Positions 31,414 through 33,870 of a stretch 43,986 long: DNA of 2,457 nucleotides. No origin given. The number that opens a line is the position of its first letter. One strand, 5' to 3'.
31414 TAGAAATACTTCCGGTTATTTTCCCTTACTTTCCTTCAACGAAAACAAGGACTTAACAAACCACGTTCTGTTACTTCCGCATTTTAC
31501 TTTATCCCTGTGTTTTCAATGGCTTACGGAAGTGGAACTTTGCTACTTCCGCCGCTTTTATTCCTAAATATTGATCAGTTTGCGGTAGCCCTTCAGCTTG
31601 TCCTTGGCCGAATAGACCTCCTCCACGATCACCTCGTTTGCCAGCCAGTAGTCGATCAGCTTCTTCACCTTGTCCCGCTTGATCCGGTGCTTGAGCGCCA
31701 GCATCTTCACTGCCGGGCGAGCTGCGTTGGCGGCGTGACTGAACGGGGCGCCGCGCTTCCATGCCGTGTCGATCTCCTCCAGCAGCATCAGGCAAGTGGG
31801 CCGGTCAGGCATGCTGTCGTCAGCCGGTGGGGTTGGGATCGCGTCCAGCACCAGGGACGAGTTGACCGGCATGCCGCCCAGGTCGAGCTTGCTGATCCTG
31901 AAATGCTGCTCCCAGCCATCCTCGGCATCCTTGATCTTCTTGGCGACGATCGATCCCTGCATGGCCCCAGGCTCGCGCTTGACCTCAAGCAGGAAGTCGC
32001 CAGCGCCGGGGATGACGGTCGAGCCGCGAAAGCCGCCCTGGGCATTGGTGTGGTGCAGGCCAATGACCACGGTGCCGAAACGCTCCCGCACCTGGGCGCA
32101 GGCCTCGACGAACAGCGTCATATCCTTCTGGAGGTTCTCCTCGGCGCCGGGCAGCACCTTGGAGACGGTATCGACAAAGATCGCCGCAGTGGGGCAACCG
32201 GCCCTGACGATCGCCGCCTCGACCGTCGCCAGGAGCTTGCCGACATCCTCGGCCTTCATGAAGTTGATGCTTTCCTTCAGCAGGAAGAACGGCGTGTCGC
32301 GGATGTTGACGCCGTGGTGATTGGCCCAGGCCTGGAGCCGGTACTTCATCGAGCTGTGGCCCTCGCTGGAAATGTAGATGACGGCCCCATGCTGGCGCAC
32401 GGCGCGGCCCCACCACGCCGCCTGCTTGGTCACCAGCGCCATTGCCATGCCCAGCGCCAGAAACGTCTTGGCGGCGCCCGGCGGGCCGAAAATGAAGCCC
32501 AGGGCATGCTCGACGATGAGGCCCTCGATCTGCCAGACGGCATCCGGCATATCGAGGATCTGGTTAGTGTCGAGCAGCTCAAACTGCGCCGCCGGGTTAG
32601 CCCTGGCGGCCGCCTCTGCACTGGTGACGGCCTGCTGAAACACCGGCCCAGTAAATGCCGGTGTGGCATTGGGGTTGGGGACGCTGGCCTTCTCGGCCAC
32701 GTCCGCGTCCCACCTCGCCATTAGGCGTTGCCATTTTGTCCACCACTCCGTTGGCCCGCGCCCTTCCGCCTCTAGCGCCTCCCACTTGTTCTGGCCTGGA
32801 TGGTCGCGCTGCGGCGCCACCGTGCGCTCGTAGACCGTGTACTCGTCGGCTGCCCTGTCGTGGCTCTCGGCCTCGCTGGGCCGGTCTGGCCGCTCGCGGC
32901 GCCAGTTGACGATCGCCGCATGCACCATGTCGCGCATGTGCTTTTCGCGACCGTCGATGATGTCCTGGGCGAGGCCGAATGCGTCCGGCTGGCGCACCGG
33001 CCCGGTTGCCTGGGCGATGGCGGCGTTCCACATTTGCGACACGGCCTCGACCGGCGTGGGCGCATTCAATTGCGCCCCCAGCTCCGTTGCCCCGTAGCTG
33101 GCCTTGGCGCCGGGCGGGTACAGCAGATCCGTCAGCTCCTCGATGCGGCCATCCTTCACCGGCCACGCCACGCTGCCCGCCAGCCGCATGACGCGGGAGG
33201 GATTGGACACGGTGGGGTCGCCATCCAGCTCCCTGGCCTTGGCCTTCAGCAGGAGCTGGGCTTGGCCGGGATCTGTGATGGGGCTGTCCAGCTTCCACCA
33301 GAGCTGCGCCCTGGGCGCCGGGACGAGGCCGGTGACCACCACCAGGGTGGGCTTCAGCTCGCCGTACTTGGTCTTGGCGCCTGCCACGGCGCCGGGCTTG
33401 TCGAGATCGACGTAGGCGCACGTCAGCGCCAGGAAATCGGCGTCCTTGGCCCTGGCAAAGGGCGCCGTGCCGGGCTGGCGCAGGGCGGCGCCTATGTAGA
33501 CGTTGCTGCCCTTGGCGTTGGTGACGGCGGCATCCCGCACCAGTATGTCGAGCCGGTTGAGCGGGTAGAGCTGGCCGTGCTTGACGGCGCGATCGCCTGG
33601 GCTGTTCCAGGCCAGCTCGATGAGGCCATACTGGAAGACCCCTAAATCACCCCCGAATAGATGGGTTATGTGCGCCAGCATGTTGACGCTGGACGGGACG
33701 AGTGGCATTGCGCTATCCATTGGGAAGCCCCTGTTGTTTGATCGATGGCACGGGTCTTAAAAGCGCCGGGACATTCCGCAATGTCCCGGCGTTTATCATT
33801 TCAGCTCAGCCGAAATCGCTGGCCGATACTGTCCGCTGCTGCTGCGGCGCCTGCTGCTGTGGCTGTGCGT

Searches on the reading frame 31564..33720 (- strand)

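Call 10: search_protein_families(library=phrogs, proteins=[window:31564-33720:-], max_evalue=0.001)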
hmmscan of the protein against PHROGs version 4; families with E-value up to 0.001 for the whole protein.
window:31564-33720:- (718 aa): 9 families
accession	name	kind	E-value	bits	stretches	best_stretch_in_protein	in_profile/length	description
phrog_2850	-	unknown function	2.6e-33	116.6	1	396-611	149-362/465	-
phrog_906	-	DNA, RNA and nucleotide metabolism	6e-32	112.3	1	287-674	417-791/872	DNA polymerase/primase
phrog_6012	-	DNA, RNA and nucleotide metabolism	9.6e-18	65.6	1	358-562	95-297/447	DNA helicase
phrog_3123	-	unknown function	3.3e-14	53.4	1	390-614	326-568/583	-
phrog_239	-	DNA, RNA and nucleotide metabolism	5.9e-09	36.4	1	391-583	345-556/801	DNA primase/helicase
phrog_6357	-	unknown function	3.2e-08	34.2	1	395-589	21-196/321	-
phrog_2597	-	DNA, RNA and nucleotide metabolism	5.8e-07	29.4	1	398-568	360-526/747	DNA primase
phrog_25693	-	unknown function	0.00045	19.9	1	390-499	35-148/405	-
phrog_3228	-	DNA, RNA and nucleotide metabolism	0.00064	19.1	1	389-580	358-554/766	replicative helicase-primase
